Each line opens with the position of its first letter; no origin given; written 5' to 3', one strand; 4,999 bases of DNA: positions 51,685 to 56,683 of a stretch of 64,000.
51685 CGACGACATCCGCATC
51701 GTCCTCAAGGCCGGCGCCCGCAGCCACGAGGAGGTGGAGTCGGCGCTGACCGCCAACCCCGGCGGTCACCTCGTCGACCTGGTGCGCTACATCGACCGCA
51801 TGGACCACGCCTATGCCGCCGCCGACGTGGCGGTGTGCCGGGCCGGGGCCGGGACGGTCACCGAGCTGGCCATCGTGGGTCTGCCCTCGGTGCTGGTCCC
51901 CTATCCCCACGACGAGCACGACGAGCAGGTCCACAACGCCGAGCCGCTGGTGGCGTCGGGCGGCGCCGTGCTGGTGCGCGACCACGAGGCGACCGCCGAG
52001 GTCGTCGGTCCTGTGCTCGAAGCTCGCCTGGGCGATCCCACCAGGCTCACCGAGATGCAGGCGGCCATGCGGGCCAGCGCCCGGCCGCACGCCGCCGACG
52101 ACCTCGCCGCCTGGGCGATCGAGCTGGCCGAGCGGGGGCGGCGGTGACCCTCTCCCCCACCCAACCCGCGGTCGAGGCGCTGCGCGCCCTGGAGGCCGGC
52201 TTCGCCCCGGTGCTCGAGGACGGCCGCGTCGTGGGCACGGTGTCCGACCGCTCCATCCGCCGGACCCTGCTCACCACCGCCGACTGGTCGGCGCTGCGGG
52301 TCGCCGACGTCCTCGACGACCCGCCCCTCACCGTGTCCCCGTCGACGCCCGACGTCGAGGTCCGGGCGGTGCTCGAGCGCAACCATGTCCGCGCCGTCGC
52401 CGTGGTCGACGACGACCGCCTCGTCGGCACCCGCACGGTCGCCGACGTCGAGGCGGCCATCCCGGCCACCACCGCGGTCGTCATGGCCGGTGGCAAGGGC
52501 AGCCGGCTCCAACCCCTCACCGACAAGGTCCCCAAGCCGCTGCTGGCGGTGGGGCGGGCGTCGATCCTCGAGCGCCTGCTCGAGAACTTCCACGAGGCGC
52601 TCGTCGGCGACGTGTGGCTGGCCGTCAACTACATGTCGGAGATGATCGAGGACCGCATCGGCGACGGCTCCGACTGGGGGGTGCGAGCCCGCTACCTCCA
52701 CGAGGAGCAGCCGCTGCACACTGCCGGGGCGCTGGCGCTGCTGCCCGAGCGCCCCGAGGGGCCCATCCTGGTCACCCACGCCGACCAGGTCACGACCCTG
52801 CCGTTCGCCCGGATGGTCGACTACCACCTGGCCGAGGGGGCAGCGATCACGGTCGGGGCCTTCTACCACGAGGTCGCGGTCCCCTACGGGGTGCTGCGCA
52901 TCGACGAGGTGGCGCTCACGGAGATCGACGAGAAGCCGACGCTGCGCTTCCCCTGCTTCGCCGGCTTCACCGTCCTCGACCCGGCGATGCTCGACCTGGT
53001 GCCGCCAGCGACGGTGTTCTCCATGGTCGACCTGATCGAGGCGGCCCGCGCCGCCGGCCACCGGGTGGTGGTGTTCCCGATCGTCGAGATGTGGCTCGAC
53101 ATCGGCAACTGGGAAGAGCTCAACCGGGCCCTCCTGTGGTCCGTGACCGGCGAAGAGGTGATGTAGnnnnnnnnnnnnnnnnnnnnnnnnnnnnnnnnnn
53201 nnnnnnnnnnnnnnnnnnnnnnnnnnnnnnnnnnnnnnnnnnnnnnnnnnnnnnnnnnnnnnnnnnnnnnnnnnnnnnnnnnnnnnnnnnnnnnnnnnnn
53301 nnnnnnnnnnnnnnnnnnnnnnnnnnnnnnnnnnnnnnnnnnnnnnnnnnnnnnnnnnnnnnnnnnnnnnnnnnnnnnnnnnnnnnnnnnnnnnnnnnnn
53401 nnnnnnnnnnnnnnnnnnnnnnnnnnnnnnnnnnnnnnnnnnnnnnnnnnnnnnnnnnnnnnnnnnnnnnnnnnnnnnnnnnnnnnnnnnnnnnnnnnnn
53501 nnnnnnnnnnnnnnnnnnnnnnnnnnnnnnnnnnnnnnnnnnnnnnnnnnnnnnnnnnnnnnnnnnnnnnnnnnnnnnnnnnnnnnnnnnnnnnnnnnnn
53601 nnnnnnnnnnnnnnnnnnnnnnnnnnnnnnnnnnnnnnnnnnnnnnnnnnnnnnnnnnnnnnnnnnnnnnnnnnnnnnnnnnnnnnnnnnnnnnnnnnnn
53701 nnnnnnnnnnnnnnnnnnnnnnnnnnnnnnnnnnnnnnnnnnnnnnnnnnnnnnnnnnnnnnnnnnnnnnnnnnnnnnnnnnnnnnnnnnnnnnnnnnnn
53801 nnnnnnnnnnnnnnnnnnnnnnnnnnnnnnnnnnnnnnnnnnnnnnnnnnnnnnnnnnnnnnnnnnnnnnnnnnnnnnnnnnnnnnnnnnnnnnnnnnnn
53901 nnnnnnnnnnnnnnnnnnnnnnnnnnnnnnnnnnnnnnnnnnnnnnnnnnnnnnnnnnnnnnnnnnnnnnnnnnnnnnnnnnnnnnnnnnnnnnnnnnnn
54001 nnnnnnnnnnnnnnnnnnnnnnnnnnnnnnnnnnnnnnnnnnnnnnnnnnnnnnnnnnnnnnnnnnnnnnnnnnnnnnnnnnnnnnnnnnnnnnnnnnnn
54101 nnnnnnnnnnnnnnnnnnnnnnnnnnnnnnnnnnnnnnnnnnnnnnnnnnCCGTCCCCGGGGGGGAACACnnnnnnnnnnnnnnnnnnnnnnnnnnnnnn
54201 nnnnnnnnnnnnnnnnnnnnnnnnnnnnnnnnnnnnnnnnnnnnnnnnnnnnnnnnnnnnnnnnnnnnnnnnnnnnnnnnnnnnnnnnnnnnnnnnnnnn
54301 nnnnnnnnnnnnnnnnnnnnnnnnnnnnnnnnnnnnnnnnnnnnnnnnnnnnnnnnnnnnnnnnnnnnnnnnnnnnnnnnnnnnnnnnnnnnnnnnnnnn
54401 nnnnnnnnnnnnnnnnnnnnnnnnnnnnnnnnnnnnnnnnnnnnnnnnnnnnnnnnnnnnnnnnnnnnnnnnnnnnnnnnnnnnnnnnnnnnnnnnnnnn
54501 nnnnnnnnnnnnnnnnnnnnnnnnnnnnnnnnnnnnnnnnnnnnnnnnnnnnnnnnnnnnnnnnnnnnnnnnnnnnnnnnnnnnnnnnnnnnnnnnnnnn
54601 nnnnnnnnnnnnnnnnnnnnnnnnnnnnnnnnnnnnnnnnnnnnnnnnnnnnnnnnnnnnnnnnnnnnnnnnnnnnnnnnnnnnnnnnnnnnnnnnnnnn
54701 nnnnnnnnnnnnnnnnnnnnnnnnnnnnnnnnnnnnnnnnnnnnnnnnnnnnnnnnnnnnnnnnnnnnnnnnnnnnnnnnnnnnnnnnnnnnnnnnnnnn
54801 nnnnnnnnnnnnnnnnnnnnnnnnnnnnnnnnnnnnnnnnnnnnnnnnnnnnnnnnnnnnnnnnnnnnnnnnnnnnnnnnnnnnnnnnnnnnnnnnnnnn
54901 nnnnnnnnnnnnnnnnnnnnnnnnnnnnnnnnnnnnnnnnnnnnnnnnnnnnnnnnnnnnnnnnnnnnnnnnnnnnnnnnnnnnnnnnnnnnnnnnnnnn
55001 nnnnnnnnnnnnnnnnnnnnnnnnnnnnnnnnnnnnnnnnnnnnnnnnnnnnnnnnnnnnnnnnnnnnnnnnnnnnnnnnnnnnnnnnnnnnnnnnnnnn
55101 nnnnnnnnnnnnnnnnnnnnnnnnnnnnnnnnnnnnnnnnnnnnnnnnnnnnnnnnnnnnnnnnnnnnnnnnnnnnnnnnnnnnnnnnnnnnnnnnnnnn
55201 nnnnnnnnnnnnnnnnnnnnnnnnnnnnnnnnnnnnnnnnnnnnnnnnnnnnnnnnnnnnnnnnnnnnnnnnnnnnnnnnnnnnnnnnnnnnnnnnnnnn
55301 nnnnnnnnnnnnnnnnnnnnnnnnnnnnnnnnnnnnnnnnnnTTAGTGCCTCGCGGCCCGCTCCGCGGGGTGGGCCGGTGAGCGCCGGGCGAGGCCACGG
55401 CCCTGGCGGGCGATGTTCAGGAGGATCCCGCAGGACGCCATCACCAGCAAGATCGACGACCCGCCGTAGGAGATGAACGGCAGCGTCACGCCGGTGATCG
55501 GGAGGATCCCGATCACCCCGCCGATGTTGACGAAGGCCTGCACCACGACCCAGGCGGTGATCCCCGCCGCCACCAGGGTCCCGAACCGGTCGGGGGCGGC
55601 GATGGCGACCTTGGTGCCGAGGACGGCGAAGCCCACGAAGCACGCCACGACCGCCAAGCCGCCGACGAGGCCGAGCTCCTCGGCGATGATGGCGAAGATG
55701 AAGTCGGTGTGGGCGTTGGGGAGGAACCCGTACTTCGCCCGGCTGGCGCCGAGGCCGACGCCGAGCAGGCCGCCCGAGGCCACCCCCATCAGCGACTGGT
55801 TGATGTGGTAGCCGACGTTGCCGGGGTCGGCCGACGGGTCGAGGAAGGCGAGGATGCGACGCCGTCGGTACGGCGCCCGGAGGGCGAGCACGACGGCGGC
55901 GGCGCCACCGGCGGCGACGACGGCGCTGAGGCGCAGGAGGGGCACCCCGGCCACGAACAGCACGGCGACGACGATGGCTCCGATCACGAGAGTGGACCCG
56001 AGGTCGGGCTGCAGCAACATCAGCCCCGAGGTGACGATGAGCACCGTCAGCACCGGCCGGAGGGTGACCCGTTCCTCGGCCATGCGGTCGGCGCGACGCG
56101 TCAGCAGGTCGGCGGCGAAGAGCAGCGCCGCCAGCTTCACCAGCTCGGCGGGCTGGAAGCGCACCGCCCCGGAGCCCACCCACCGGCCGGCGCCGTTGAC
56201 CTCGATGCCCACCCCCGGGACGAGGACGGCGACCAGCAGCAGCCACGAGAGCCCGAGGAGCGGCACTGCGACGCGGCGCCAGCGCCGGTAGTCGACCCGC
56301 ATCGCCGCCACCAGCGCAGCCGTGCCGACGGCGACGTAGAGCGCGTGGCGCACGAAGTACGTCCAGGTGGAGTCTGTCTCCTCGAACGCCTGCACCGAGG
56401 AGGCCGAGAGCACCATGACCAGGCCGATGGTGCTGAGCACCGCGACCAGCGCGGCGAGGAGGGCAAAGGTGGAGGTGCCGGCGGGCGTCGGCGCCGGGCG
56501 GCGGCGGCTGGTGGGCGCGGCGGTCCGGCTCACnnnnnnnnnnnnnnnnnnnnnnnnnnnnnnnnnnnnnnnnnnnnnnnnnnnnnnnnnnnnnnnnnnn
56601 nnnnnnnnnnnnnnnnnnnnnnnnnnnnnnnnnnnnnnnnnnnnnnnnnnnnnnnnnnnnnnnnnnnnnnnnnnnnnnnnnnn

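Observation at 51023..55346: dcw cluster is split by an inverted, murG-led four-gene operon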

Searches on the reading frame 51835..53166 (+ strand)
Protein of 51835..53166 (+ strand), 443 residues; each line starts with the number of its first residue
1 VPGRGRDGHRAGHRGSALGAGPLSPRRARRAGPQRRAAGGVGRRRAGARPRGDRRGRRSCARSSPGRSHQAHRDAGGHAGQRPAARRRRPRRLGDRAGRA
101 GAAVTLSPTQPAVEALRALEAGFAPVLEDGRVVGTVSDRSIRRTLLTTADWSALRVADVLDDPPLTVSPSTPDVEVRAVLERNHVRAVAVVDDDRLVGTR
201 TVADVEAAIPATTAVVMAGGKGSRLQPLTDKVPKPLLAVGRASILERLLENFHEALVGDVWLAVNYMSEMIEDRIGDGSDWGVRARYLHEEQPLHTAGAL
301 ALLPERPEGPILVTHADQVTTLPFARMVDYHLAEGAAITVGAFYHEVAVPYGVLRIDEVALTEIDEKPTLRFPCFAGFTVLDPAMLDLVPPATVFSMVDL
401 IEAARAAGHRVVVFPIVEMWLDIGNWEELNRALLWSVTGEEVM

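Call 5: search_protein_families(library=pfam, proteins=[window:51835-53166:+])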
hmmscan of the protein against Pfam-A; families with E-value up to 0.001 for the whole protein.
window:51835-53166:+ (443 aa): 3 families
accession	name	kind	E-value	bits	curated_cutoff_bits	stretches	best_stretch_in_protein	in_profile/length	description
PF00483.29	NTP_transferase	-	3.8e-30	105.7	21.2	1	214-432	2-238/245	Nucleotidyl transferase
PF00571.33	CBS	-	1.4e-13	51.4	24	2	104-145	10-55/57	CBS domain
PF12804.13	NTP_transf_3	-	2.5e-08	34.7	27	1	214-340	1-120/160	MobA-like NTP transferase domain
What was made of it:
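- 52144..53166 (+): Sugar-1-phosphate nucleotidyltransferase with an N-terminal CBS pair. Its GTG start overlaps the murG TGA (GTGA). PF00571 plus PF00483 (call 5).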

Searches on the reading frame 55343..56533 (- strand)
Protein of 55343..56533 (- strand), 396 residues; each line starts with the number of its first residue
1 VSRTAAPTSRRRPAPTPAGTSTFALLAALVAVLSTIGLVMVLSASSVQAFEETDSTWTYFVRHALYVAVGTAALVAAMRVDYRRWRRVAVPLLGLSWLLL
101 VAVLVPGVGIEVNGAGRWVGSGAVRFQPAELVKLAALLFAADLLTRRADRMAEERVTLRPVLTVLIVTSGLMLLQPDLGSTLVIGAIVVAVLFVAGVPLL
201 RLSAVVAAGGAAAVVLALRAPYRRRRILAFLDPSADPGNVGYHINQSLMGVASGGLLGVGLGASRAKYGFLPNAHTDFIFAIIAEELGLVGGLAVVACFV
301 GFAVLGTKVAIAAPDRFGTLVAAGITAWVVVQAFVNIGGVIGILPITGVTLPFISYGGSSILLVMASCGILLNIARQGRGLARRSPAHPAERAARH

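Call 5: search_protein_families(library=pfam, proteins=[window:55343-56533:-])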
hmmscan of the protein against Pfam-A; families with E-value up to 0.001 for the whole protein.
window:55343-56533:- (396 aa): 1 family
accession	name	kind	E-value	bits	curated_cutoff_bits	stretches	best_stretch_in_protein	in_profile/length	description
PF01098.24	FTSW_RODA_SPOVE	-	2.8e-111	372.4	26.4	1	25-378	3-354/356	Cell cycle protein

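Call 8: search_protein_families(library=ncbifam, proteins=[window:55343-56533:-])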
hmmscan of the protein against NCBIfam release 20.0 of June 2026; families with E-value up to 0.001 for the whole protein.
window:55343-56533:- (396 aa): 6 families
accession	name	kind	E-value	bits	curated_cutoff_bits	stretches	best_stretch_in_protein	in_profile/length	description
TIGR02614.1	ftsW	equivalog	1.7e-116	389.3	337.5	1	25-377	3-356/357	putative lipid II flippase FtsW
TIGR02615.1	spoVE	exception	1.5e-102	343.7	448.8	1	26-376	4-354/354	stage V sporulation protein E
TIGR02210.1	rodA_shape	equivalog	3.6e-91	305.9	336.7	1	26-377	4-355/357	rod shape-determining protein RodA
NF008042.0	PRK10774.1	equivalog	4.9e-76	256.3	493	1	28-377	41-391/405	cell division protein FtsW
NF008060.0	PRK10794.1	equivalog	5.9e-56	190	590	1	40-376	26-361/370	peptidoglycan glycosyltransferase MrdB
NF037961.1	RodA_shape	subfamily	2.9e-44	152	150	2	239-364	271-397/415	rod shape-determining protein RodA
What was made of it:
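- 55343..56533 (-): ftsW, the last gene of the upstream minus-strand unit (rsmH to ftsW). Convergent with the module. TIGR02614 389.3 bits against a cutoff of 337.5 (call 8).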
